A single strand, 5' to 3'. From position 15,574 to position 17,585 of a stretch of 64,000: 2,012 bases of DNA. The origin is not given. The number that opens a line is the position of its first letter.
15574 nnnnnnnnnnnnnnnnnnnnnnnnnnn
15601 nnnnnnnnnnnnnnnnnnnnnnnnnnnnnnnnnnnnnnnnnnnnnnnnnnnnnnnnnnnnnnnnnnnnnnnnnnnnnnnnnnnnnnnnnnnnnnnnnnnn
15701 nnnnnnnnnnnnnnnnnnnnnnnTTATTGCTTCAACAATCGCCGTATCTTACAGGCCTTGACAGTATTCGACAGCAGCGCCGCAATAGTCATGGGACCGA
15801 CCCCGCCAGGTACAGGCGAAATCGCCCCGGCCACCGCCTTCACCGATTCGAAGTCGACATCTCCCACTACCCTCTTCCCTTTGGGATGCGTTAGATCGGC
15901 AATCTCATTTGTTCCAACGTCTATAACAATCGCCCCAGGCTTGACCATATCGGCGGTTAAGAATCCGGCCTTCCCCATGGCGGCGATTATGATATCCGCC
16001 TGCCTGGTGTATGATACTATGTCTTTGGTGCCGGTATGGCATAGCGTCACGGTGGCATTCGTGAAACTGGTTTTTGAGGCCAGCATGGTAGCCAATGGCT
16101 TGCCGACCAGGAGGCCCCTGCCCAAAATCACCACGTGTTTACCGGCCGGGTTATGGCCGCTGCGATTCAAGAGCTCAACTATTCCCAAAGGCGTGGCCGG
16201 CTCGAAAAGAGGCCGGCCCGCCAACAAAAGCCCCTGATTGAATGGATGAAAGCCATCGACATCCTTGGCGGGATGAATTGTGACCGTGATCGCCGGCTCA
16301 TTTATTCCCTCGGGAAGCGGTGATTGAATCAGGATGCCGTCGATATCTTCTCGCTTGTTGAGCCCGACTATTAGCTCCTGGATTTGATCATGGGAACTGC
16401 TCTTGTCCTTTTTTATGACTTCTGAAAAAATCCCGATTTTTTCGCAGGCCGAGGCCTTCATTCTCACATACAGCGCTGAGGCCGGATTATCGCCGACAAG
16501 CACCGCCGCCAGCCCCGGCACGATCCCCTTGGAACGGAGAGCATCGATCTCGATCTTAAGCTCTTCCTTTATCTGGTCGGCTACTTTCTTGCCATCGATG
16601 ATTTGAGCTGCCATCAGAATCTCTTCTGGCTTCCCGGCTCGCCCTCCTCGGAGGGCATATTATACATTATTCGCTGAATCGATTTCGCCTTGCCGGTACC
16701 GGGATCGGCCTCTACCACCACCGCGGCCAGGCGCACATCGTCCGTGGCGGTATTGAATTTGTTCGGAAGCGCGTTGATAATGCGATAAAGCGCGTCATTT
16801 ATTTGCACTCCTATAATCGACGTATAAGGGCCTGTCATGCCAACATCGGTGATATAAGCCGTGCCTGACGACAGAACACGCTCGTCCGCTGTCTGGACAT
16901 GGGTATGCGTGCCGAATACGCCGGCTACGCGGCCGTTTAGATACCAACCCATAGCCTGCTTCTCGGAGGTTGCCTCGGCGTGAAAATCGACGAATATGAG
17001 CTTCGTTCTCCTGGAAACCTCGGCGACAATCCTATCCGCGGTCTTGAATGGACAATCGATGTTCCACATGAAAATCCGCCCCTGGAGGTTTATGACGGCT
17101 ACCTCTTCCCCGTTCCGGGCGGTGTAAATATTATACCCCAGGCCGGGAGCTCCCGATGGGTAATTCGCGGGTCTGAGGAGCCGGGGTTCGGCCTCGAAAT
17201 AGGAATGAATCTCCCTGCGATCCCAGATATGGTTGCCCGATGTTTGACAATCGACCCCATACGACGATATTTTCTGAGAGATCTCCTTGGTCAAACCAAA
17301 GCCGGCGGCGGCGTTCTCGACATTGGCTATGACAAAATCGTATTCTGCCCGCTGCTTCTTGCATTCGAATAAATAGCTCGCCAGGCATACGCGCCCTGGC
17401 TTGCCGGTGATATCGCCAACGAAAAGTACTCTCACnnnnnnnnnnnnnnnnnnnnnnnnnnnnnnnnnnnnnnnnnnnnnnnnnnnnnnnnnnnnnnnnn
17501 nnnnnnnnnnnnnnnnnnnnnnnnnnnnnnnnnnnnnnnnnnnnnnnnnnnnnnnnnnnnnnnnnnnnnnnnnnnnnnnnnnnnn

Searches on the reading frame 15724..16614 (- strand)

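Call 24: search_protein_families(library=pfam, proteins=[window:15724-16614:-], max_evalue=0.00001)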
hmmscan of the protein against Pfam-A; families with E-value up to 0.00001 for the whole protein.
window:15724-16614:- (296 aa): 2 families
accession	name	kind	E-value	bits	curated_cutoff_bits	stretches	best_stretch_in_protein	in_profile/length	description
PF02882.25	THF_DHG_CYH_C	-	4.1e-62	208.7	27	1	123-290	1-158/160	Tetrahydrofolate dehydrogenase/cyclohydrolase, NAD(P)-binding domain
PF00763.28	THF_DHG_CYH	-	3.8e-37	127.5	32.8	1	6-120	1-115/115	Tetrahydrofolate dehydrogenase/cyclohydrolase, catalytic domain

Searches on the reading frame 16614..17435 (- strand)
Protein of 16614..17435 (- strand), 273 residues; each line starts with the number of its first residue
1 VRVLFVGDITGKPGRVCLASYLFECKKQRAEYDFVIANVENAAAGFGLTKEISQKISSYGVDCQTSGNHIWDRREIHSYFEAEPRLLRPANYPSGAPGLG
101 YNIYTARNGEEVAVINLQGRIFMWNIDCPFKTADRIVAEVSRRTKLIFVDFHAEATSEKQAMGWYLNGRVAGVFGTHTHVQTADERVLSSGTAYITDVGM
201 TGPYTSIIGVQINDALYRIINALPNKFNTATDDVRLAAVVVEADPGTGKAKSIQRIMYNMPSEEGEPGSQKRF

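Call 24: search_protein_families(library=pfam, proteins=[window:16614-17435:-], max_evalue=0.00001)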
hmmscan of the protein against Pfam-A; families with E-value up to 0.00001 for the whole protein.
window:16614-17435:- (273 aa): 1 family
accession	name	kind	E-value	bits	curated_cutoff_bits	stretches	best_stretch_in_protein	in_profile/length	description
PF13277.11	YmdB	-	1e-103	346.5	27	1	4-256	1-253/253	YmdB-like protein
